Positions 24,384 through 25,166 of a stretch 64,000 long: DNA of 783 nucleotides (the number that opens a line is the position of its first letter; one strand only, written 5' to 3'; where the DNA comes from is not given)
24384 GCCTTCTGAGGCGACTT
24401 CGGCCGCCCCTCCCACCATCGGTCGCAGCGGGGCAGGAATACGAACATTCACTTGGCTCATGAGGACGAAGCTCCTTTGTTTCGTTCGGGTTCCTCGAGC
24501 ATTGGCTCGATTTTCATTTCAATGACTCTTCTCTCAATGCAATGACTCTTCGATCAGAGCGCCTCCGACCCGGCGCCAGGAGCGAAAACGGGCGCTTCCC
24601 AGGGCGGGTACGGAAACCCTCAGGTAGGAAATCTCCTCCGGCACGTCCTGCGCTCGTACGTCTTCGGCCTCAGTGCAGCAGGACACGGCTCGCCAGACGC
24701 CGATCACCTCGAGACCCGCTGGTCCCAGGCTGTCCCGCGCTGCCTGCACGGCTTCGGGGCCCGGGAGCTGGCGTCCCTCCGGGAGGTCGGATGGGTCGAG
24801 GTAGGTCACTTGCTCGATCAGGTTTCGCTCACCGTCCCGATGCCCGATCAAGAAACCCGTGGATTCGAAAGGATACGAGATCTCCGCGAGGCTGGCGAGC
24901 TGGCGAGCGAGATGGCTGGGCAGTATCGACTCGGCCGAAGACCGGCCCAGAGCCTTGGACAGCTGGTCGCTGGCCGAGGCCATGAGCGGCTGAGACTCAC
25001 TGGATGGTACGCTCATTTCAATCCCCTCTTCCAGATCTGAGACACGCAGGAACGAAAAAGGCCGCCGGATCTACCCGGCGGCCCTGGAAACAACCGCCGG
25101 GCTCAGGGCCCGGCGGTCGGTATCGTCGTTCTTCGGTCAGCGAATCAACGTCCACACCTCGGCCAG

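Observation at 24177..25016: Pseudo-JAMM protein paired with a sulfur carrier that still needs C-terminal trimming (GG-GR)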

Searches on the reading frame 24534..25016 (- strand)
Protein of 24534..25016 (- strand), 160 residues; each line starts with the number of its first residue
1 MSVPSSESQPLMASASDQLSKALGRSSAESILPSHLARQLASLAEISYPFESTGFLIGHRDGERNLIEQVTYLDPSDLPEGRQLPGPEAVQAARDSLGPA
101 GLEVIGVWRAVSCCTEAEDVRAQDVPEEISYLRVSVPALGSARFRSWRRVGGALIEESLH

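Call 3: search_protein_families(library=pfam, proteins=[window:24534-25016:-], max_evalue=1)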
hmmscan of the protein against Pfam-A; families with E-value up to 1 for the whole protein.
window:24534-25016:- (160 aa): 1 family
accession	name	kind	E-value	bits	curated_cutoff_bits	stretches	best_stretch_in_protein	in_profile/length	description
PF14464.11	Prok-JAB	-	0.00086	19.6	25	1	34-108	2-72/114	Prokaryotic homologs of the JAB domain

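Call 4: search_protein_families(library=ncbifam, proteins=[window:24534-25016:-], max_evalue=1)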
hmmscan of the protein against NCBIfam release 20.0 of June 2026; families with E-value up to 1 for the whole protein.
window:24534-25016:- (160 aa): 0 families

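Call 5: find_homologous_proteins(query=window:24534-25016:-, max_evalue=0.001)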
Query window:24534-25016:- (160 aa): 5 proteins with E <= 0.001 among 145 candidates.
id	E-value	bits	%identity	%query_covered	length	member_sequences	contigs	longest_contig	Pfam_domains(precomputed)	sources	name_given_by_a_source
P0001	6.3e-97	340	100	100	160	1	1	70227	-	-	-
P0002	1.1e-68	248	78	100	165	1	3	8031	-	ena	-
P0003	4.2e-68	246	75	100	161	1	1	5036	-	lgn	-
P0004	1.3e-45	173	66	87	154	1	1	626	-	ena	-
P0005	3.0e-40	156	50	100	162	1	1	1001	-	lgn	-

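Call 6: search_solved_structures(query=window:24534-25016:-, max_evalue=10, show_alignments=3)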
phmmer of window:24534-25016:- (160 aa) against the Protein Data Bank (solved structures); distinct sequences matched with E-value up to 10: 1.
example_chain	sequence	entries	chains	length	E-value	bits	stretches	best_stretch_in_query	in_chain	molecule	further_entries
2kks_A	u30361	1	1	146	0.13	15.7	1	40-136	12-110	Uncharacterized protein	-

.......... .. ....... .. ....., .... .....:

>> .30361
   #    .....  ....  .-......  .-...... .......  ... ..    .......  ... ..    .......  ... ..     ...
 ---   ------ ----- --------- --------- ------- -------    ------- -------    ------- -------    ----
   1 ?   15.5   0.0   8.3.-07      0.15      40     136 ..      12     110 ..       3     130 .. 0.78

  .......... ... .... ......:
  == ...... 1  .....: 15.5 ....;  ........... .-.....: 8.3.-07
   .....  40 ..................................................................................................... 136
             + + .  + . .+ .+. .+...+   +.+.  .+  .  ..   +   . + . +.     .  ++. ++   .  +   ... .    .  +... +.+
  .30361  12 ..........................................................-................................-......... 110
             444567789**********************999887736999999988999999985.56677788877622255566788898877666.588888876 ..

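Call 11: find_encoding_contigs(protein=P0002, flank=10000, max_places=4)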
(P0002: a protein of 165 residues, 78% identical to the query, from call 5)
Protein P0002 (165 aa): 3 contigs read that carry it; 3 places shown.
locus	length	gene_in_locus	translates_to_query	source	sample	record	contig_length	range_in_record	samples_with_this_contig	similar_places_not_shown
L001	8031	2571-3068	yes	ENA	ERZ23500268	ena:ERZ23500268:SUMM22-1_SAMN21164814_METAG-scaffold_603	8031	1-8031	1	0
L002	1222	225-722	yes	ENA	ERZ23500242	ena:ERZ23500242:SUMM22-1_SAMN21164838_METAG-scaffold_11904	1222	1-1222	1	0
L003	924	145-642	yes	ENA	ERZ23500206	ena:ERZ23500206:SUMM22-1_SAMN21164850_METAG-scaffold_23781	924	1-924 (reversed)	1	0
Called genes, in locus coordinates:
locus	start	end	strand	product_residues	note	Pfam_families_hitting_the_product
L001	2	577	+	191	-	?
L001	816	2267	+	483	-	PF00999:Na_H_Exchanger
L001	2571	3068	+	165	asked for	-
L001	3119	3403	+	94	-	PF02597:ThiS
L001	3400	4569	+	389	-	PF00581:Rhodanese, PF00899:ThiF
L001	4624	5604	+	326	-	PF00291:PALP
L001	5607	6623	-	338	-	PF00962:A_deaminase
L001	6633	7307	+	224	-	PF04542:Sigma70_r2, PF08281:Sigma70_r4_2 (weak)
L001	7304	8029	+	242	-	?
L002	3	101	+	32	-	?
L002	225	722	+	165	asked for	-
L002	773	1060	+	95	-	PF02597:ThiS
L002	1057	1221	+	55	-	?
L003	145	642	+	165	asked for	-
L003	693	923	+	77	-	?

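Call 13: find_related_loci(query=A2, collection=genome_contigs, flank=10000)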
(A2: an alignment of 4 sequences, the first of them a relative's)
Query A2 (160 aa) in genome_contigs; peptide patterns used: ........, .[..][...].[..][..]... (x = any residue, [..] = any of these).
99 stretches matched a pattern, but none encodes a relative of the query by tblastn (E <= 1e-3).

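Call 14: predict_structure(alignment_id=A2)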
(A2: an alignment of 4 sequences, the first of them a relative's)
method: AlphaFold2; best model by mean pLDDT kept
length: 160 residues; sequences in the alignment: 4
mean_pLDDT: 75.6   pTM: 0.71
mean pLDDT of the five models: 75.6, 75.2, 72.1, 70.5, 68.2
residues with pLDDT >= 90: 18; 70-90: 97; 50-70: 25; < 50: 20
segments of 3 or more residues with pLDDT < 50: 1-17
pLDDT, mean of each block of 10 residues (from residue 1): 43 45 59 88 75 88 87 79 83 80 89 69 82 76 85 82
secondary structure, 60 per line:
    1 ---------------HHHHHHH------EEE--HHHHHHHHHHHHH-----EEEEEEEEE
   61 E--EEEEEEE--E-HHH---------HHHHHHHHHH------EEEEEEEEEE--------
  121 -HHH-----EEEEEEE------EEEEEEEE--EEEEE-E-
elements in order: H16-22 E29-31 H34-46 E52-61 E64-70 H87-96 E103-112 E130-136 E143-150 E153-157

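Call 16: search_protein_representatives(alignment_id=A2)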
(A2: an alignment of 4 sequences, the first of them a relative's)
Query: 4 sequences, 161 profile positions. Proteins with E-value up to 0.001 (for the whole library): 137; up to 1e-10: 12; up to 1e-30: 2. The best 137 are listed.
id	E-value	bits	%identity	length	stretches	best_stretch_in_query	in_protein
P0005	9.3e-83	292.0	-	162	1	1-161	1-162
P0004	7.1e-55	201.4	-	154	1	55-161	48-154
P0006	4.3e-23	98.1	-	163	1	5-160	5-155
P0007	1.7e-21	92.9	-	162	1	24-160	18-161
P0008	7.9e-21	90.7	-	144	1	31-160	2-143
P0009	2.1e-18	82.8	-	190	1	22-156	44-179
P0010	1.8e-17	79.8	-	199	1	27-159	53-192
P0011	3.9e-16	75.5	-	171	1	27-160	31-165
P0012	2.9e-13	66.2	-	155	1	23-158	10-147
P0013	1.1e-12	64.2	-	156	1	35-157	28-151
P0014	2.5e-12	63.1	-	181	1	31-159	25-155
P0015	3.9e-11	59.2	-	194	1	25-160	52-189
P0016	4.9e-10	55.6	-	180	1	32-160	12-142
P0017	1.4e-09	54.2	-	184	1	27-158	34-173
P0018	1.6e-09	54.0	-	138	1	29-160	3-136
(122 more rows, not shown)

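Call 18: fold_search(model_id=the predicted structure, library=pdb)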
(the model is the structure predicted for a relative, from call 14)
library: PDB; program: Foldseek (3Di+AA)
matches with E <= 10: 588; with E <= 0.001: 157
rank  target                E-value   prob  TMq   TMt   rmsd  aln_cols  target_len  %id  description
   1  6fju_A                3.4e-07  1.00  0.56  0.51   5.3       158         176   15  Rpn11 homolog from Caldiarchaeum Subterraneum (released 2018-07-25)
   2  2kks_MODEL_1_A        3.6e-07  1.00  0.65  0.71   3.4       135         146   19  Solution Structure Of Protein DSY2949 From Desulfitobacterium hafniense. Northeast Structural Genomics Consort (released 2009-08-25)
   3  5cw4_A                4.6e-07  1.00  0.65  0.44   3.9       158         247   18  Structure of CfBRCC36-CfKIAA0157 complex (Selenium Edge) (released 2015-09-16)
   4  6fnn_B                5.6e-07  1.00  0.59  0.62   4.4       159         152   15  Caldiarchaeum Subterraneum Ubiquitin:Rpn11-homolog complex (released 2018-07-25)
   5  5cw5_C                6.0e-07  1.00  0.60  0.46   4.4       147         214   16  Structure of CfBRCC36-CfKIAA0157 complex (QSQ mutant) (released 2015-09-16)
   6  5cw5_A                6.8e-07  1.00  0.60  0.46   3.1       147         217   16  Structure of CfBRCC36-CfKIAA0157 complex (QSQ mutant) (released 2015-09-16)
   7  5cw3_A                7.7e-07  1.00  0.63  0.43   3.8       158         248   17  Structure of CfBRCC36-CfKIAA0157 complex (Zn Edge) (released 2015-09-16)
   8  6fno_B                1.4e-06  1.00  0.55  0.59   5.4       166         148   14  Caldiarchaeum Subterraneum Ubiquitin:Rpn11-homolog complex, zinc soak (released 2018-07-25)
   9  5ld9_A                2.1e-06  1.00  0.59  0.71   3.7       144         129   19  Structure of deubiquitinating enzyme homolog, Pyrococcus furiosus JAMM1. (released 2017-05-17)
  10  6gvw_B                2.1e-06  1.00  0.62  0.40   4.5       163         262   18  Crystal structure of the BRCA1-A complex (released 2019-07-10)
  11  6fjv                  2.2e-06  1.00  0.52  0.55   5.2       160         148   18  Rpn11 homolog from Caldiarchaeum Subterraneum, truncated (released 2018-07-25)
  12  5lda_A                2.4e-06  1.00  0.59  0.71   3.7       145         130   19  Structure of deubiquitinating enzyme homolog (Pyrococcus furiosus JAMM1) in complex with ubiquitin-like SAMP2. (released 2017-06-21)
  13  6h3c_B                2.5e-06  1.00  0.56  0.37   4.6       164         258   18  Cryo-EM structure of the BRISC complex bound to SHMT2 (released 2019-07-10)
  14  5ld9_B                2.7e-06  1.00  0.56  0.70   3.9       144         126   19  Structure of deubiquitinating enzyme homolog, Pyrococcus furiosus JAMM1. (released 2017-05-17)
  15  8py2_A                2.9e-06  1.00  0.60  0.41   4.5       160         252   17  Cryo-EM structure of the human BRISC dimer complex bound to compound JMS-175-2 (released 2025-02-05)
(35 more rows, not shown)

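Call 19: find_encoding_contigs(protein=P0003, flank=10000, max_places=3)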
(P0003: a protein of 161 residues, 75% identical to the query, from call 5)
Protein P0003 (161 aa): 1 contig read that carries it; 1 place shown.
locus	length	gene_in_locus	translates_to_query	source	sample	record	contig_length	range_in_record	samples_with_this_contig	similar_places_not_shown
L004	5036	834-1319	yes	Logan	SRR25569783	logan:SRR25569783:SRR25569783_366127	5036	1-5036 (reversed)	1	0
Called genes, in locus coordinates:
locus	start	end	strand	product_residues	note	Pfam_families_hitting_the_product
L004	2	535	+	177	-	?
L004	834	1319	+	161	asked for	-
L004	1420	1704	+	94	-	PF02597:ThiS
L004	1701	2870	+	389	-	PF00581:Rhodanese, PF00899:ThiF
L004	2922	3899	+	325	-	PF00291:PALP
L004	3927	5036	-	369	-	?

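Call 20: find_encoding_contigs(protein=P0005, flank=10000, max_places=3)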
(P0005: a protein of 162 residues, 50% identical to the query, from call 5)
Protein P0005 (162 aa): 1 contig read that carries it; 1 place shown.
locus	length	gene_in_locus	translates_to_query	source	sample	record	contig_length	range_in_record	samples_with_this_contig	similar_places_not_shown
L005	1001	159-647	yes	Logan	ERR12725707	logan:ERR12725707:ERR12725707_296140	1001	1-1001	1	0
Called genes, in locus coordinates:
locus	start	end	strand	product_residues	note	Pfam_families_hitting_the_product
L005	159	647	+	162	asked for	-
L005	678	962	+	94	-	PF02597:ThiS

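Call 21: find_encoding_contigs(protein=P0006, flank=10000, max_places=3)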
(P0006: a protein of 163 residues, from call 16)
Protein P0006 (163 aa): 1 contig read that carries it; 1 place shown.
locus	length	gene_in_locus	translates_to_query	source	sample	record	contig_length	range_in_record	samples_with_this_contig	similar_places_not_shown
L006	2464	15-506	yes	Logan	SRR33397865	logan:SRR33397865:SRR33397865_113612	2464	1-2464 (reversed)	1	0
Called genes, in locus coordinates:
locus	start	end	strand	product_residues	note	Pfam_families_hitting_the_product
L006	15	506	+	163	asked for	PF14464:Prok-JAB (weak)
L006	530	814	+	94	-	PF02597:ThiS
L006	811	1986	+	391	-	PF00581:Rhodanese, PF00899:ThiF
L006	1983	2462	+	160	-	?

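Call 23: find_encoding_contigs(protein=P0007, flank=10000, max_places=3)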
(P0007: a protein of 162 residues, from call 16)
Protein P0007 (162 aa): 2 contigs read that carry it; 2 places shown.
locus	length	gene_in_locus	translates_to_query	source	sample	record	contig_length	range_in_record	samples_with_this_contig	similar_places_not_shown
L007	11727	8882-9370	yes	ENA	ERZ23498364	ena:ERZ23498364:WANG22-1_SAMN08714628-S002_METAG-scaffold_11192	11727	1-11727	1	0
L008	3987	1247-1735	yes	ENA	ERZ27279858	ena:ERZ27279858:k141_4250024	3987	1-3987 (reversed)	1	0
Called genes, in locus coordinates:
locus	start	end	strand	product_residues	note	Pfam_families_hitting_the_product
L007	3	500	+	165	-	?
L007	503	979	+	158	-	PF02367:TsaE, PF13191:AAA_16 (weak)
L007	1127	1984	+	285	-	PF02737:3HCDH_N, PF00725:3HCDH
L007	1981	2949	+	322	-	PF02562:PhoH, PF13604:AAA_30, PF13245:AAA_19 (weak)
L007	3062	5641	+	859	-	PF07697:7TMR-HDED, PF07698:7TM-7TMR_HD, PF01966:HD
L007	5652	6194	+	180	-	PF02130:YbeY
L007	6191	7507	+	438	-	PF01595:CNNM, PF00571:CBS (weak), PF03471:CorC_HlyC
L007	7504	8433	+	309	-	PF03193:RsgA_GTPase (faint), PF00009:GTP_EFTU, PF00350:Dynamin_N (faint), PF01926:MMR_HSR1, PF02421:FeoB_N, PF07650:KH_2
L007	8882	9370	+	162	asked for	PF14464:Prok-JAB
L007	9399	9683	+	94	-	PF02597:ThiS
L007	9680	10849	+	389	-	PF00581:Rhodanese, PF00899:ThiF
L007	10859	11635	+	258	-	PF00291:PALP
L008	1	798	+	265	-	?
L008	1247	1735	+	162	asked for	PF14464:Prok-JAB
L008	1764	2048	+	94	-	PF02597:ThiS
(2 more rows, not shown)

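Call 24: find_encoding_contigs(protein=P0009, flank=10000, max_places=3)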
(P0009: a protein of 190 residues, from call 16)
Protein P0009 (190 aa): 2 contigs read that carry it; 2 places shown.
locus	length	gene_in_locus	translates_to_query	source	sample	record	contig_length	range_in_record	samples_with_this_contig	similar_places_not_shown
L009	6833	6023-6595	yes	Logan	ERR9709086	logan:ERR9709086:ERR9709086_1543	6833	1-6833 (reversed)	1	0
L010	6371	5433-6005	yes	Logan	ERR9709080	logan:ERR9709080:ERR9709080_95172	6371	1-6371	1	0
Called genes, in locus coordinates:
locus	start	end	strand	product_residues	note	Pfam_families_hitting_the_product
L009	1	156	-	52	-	?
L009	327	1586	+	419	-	PF02481:DNA_processg_A, PF17782:WHD_DprA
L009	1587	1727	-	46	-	PF04972:BON (weak)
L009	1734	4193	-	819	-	PF07695:7TMR-DISM_7TM, PF00512:HisKA, PF02518:HATPase_c, PF00072:Response_reg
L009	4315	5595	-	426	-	PF09594:GT87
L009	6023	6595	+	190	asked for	PF14464:Prok-JAB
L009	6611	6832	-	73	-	?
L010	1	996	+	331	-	?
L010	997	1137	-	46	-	PF04972:BON (weak)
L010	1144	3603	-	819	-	PF07695:7TMR-DISM_7TM, PF00512:HisKA, PF02518:HATPase_c, PF00072:Response_reg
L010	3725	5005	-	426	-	PF09594:GT87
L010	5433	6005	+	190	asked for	PF14464:Prok-JAB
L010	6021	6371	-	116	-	?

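Call 25: find_encoding_contigs(protein=P0018, flank=10000, max_places=3)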
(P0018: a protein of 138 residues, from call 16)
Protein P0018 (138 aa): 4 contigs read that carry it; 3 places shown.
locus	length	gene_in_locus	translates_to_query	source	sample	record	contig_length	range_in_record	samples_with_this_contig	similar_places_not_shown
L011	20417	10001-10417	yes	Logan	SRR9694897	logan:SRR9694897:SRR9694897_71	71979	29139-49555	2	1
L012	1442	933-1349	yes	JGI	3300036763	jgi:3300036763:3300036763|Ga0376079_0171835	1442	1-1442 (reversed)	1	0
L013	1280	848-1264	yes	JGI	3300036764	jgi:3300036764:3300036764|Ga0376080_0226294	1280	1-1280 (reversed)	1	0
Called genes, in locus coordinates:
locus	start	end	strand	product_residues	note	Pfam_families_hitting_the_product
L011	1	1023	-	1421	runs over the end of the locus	PF07694:5TM-5TMR_LYT, PF08447:PAS_3, PF00989:PAS, PF08447:PAS_3, PF08448:PAS_4, PF13426:PAS_9, PF00990:GGDEF, PF00563:EAL, +3 more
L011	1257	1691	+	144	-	PF10116:Host_attach, PF18856:baeRF_family12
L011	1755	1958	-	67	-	PF00403:HMA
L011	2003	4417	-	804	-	PF00403:HMA, PF00122:E1-E2_ATPase, PF00702:Hydrolase, PF12710:HAD (weak)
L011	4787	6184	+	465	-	PF00890:FAD_binding_2 (weak), PF01134:GIDA (faint), PF07992:Pyr_redox_2, PF12831:FAD_oxidored, PF13450:NAD_binding_8 (weak), PF13738:Pyr_redox_3, PF00070:Pyr_redox, PF02852:Pyr_redox_dim, +3 more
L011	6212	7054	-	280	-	-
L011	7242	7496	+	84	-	-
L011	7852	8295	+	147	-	PF03692:CxxCxxCC (weak)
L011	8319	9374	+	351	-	PF12069:DUF3549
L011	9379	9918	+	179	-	PF07152:YaeQ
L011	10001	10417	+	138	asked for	PF14464:Prok-JAB (weak)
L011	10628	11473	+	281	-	PF00126:HTH_1, PF03466:LysR_substrate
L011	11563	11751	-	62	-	-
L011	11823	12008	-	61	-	-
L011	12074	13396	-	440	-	PF01136:Peptidase_U32, PF16325:Peptidase_U32_C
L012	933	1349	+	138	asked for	PF14464:Prok-JAB (weak)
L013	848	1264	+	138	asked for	PF14464:Prok-JAB (weak)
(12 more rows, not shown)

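Call 28: find_encoding_contigs(protein=P0008, flank=10000, max_places=3)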
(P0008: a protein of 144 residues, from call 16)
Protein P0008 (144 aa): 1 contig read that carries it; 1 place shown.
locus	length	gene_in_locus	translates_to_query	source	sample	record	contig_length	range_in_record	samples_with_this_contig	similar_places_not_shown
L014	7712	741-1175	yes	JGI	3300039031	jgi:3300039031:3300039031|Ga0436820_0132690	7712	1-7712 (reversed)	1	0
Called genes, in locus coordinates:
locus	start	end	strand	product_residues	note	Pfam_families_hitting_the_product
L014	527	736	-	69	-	-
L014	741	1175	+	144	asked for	PF14464:Prok-JAB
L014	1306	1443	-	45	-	-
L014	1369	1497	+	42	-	PF02597:ThiS (weak)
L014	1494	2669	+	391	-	PF00581:Rhodanese, PF00899:ThiF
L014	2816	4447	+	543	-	PF12860:PAS_7 (weak), PF00512:HisKA, PF02518:HATPase_c, PF00072:Response_reg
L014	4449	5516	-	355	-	-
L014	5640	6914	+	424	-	PF00994:MoCF_biosynth, PF02464:CinA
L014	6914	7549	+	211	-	PF02660:G3P_acyltransf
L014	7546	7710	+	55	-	?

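Call 29: find_encoding_contigs(protein=P0010, flank=10000, max_places=3)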
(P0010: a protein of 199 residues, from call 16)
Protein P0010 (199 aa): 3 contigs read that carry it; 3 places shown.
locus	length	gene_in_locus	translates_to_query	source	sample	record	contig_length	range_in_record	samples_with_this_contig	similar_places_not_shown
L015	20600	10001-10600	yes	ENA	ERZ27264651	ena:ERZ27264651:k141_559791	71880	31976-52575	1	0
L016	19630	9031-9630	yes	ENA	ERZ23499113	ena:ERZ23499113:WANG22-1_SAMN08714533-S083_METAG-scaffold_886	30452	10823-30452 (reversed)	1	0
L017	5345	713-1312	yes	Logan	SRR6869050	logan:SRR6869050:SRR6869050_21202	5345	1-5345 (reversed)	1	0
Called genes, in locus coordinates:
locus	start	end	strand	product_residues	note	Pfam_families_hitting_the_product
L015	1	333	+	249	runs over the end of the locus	PF07719:TPR_2 (faint), PF13428:TPR_14 (faint), PF13432:TPR_16 (weak), PF14559:TPR_19 (faint), PF13431:TPR_17 (faint), PF00515:TPR_1 (faint), PF13181:TPR_8 (faint), PF13424:TPR_12 (weak), +2 more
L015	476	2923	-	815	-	-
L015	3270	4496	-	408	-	-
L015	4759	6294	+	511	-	PF01565:FAD_binding_4, PF02913:FAD-oxidase_C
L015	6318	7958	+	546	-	PF01266:DAO, PF16901:DAO_C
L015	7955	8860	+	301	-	PF00781:DAGK_cat, PF19279:YegS_C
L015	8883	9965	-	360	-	-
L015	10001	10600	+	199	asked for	PF14464:Prok-JAB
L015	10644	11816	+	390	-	PF00581:Rhodanese, PF00899:ThiF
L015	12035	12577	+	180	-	PF01661:Macro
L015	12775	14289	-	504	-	PF00069:Pkinase, PF07714:PK_Tyr_Ser-Thr, PF01636:APH (weak), PF03109:ABC1 (weak)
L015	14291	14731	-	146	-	PF10604:Polyketide_cyc2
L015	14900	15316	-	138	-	-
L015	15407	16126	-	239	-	PF04337:DUF480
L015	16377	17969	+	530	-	PF07969:Amidohydro_3 (weak), PF01979:Amidohydro_1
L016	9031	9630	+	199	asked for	PF14464:Prok-JAB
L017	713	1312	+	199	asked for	PF14464:Prok-JAB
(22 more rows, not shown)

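Call 60: find_related_loci(query=A2, collection=metagenome_contigs, flank=10000)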
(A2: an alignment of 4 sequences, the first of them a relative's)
Query A2 (160 aa) in metagenome_contigs; peptide patterns used: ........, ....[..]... (x = any residue, [..] = any of these).
114 stretches matched a pattern, but none encodes a relative of the query by tblastn (E <= 1e-3).

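Call 62: search_protein_families(library=ncbifam, proteins=[P0006, P0007, P0008, P0010, P0012], max_evalue=0.01)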
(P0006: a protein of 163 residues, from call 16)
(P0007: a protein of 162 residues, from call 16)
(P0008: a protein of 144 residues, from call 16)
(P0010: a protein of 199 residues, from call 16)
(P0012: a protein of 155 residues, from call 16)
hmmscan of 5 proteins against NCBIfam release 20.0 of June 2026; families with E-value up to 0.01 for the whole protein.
P0006 (163 aa): 1 family
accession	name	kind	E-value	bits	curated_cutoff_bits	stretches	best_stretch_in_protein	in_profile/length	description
NF041370.1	desamp_Halo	equivalog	1.7e-06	27.9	130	1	49-155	22-131/133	desampylase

P0007 (162 aa): 1 family
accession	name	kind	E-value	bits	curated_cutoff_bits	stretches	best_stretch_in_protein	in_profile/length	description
NF041370.1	desamp_Halo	equivalog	3.9e-12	46.2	130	1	43-160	22-130/133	desampylase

P0008 (144 aa): 2 families
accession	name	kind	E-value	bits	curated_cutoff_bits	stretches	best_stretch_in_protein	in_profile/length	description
NF041370.1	desamp_Halo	equivalog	2.3e-13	50.2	130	1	3-142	3-130/133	desampylase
TIGR02256.1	ICE_VC0181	hypoth_equivalog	0.00012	22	127.6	1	21-97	17-90/131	conserved hypothetical protein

P0010 (199 aa): 5 families
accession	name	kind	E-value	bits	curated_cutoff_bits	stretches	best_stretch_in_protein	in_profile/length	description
NF041370.1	desamp_Halo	equivalog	2.1e-20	73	130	1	73-192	20-130/133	desampylase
NF058523.1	6A-MBL_cap2_3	equivalog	1.9e-06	26.7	320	1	128-159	616-647/665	anti-phage 6A-MBL system cap2_3 protein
TIGR02256.1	ICE_VC0181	hypoth_equivalog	3.9e-05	23.6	127.6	1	76-158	17-96/131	conserved hypothetical protein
NF050170.1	CDNTaseCGASCap3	equivalog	4e-05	23.9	200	1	75-162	36-119/153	CBASS system CD-NTase/cGAS isopeptidase Cap3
NF000642.1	PRK00024.1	equivalog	0.0078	15.9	180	1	106-157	128-176/212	RadC family protein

P0012 (155 aa): 4 families
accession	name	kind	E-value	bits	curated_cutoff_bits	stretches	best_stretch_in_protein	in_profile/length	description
NF041370.1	desamp_Halo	equivalog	8.6e-25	87.2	130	1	21-149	5-131/133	desampylase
NF058523.1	6A-MBL_cap2_3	equivalog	2.7e-07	29.5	320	1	13-115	541-647/665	anti-phage 6A-MBL system cap2_3 protein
NF050170.1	CDNTaseCGASCap3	equivalog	0.0013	19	200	1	38-116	38-117/153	CBASS system CD-NTase/cGAS isopeptidase Cap3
TIGR02256.1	ICE_VC0181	hypoth_equivalog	0.0033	17.3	127.6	1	38-113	18-95/131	conserved hypothetical protein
